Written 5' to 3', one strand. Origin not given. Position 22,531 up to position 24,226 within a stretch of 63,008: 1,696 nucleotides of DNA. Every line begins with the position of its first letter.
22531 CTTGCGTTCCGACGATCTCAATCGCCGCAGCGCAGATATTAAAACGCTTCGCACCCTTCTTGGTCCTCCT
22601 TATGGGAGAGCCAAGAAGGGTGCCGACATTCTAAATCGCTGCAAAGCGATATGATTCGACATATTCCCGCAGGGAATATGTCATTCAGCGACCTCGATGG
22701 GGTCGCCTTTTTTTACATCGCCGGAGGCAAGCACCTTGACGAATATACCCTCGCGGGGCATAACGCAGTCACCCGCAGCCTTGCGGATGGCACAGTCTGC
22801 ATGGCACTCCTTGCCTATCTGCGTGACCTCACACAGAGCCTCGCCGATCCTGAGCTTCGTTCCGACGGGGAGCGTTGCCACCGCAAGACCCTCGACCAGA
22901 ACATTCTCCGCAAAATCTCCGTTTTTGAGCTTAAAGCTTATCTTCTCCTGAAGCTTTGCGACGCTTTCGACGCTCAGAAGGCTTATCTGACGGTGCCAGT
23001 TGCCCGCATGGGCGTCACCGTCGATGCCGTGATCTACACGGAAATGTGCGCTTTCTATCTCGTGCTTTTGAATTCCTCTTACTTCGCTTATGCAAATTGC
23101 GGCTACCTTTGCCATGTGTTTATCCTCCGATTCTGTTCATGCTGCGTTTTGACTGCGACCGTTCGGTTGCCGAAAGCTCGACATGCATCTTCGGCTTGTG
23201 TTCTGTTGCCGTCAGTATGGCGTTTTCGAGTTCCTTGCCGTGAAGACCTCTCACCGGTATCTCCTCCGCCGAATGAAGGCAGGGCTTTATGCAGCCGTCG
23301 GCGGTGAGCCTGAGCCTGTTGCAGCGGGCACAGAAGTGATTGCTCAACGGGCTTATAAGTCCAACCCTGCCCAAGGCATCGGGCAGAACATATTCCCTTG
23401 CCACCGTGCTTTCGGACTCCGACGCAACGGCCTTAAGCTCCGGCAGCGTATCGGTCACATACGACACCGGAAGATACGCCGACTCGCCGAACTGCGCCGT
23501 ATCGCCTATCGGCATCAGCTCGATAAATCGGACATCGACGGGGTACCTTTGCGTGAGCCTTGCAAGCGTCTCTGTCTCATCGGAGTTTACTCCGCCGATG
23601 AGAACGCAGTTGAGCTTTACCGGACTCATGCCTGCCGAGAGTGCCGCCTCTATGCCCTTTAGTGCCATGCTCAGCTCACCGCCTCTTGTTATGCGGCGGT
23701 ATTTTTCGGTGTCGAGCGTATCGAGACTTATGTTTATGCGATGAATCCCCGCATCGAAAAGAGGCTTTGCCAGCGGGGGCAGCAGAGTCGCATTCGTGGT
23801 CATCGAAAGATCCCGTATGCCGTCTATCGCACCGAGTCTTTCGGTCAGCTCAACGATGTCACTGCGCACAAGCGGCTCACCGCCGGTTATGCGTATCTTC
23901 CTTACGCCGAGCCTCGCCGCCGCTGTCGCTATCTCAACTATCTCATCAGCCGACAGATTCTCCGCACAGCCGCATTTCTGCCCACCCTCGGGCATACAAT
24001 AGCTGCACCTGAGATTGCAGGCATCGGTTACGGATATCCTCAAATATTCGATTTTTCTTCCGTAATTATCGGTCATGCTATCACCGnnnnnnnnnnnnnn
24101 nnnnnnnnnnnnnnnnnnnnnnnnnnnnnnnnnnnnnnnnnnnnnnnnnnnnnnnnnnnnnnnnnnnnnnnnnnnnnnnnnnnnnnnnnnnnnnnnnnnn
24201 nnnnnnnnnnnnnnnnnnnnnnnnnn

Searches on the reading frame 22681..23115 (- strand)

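Call 3: search_protein_families(library=pfam, proteins=[window:22681-23115:-], max_evalue=0.01)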
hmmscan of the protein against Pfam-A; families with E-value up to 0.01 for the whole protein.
window:22681-23115:- (144 aa): 1 family
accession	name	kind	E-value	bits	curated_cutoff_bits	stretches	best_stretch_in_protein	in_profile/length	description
PF03473.23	MOSC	-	1.7e-13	51.1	22.7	1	35-141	3-120/120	MOSC domain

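Call 4: search_protein_families(library=ncbifam, proteins=[window:22681-23115:-], max_evalue=0.01)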
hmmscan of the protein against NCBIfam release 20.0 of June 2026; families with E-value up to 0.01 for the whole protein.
window:22681-23115:- (144 aa): 2 families
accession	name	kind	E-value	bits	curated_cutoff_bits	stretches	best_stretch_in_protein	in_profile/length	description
NF011069.0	PRK14499.1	equivalog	1.9e-53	181.6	457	1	1-143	162-306/308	cyclic pyranopterin monophosphate synthase MoaC/MOSC-domain-containing protein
NF008577.1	PRK11536.1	equivalog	0.0016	17.9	294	1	64-142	79-161/222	6-hydroxyaminopurine reductase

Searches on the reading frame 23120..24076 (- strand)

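Call 3: search_protein_families(library=pfam, proteins=[window:23120-24076:-], max_evalue=0.01)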
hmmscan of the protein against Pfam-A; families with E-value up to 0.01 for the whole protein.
window:23120-24076:- (318 aa): 3 families
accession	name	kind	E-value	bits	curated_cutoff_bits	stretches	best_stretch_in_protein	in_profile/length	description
PF04055.27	Radical_SAM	-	5.6e-37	127.9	29.5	1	14-174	1-165/166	Radical SAM superfamily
PF06463.18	Mob_synth_C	-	6.2e-27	94.5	37.4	1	180-298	1-126/128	Molybdenum Cofactor Synthesis C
PF13353.11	Fer4_12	-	3.3e-05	24.6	22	1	18-79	13-75/137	4Fe-4S single cluster domain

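Call 4: search_protein_families(library=ncbifam, proteins=[window:23120-24076:-], max_evalue=0.01)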
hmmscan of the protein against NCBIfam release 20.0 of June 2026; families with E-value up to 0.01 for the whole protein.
window:23120-24076:- (318 aa): 77 families (the best 25 are shown)
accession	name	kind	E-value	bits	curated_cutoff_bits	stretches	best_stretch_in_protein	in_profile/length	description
TIGR02666.1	moaA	equivalog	1.5e-101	339.7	284.05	1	1-318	1-336/336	GTP 3',8-cyclase MoaA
TIGR02668.1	moaA_archaeal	equivalog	2.3e-80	269.8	325.25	1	1-276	1-276/303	GTP 3',8-cyclase MoaA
NF001199.0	PRK00164.2-1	equivalog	1.9e-75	253.9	231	1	1-275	3-277/308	GTP 3',8-cyclase MoaA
TIGR04347.1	pseudo_SAM_Halo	equivalog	1.2e-19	70.9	525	1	15-172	43-196/390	TIGR04347 family pseudo-SAM/SPASM protein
TIGR04545.1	rSAM_ahbD_hemeb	equivalog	9.1e-19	68.1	500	1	15-200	5-188/339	heme b synthase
NF045574.1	sacti_mat_StsB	exception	3.9e-18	65.5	625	1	13-220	99-306/466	StsB family radical SAM/SPASM domain sactipeptide maturase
TIGR04055.1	rSAM_NirJ2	equivalog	4.8e-18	65.8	500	1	16-196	6-183/326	putative heme d1 biosynthesis radical SAM protein NirJ2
TIGR03962.1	mycofact_rSAM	equivalog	8.8e-18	64.6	265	1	15-195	17-193/339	mycofactocin radical SAM maturase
NF045702.1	rSAM_GDGT_ether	equivalog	1e-17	64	450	1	13-197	89-275/486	tetraether lipid synthase Tes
TIGR04466.1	rSAM_BlsE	equivalog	4.3e-17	62.6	400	1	10-173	3-160/327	cytosylglucuronate decarboxylase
NF045646.2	rSAM_Se_TrsS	equivalog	7.4e-17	61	490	1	14-232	90-306/441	radical SAM (seleno)protein TrsS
TIGR04054.1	rSAM_NirJ1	equivalog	9.7e-16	57.3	650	1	15-150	41-174/387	putative heme d1 biosynthesis radical SAM protein NirJ1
TIGR04251.1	SCM_rSAM_ScmF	equivalog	1.9e-15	57.1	400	1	14-248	8-237/353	SynChlorMet cassette radical SAM/SPASM protein ScmF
NF050035.1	rSAM_WgK_link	exception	2.9e-15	56.1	650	1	8-144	7-142/367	radical SAM/SPASM peptide maturase WgkB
TIGR04317.1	W_rSAM_matur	equivalog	8.7e-15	54.7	380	1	9-147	3-138/349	tungsten cofactor oxidoreductase radical SAM maturase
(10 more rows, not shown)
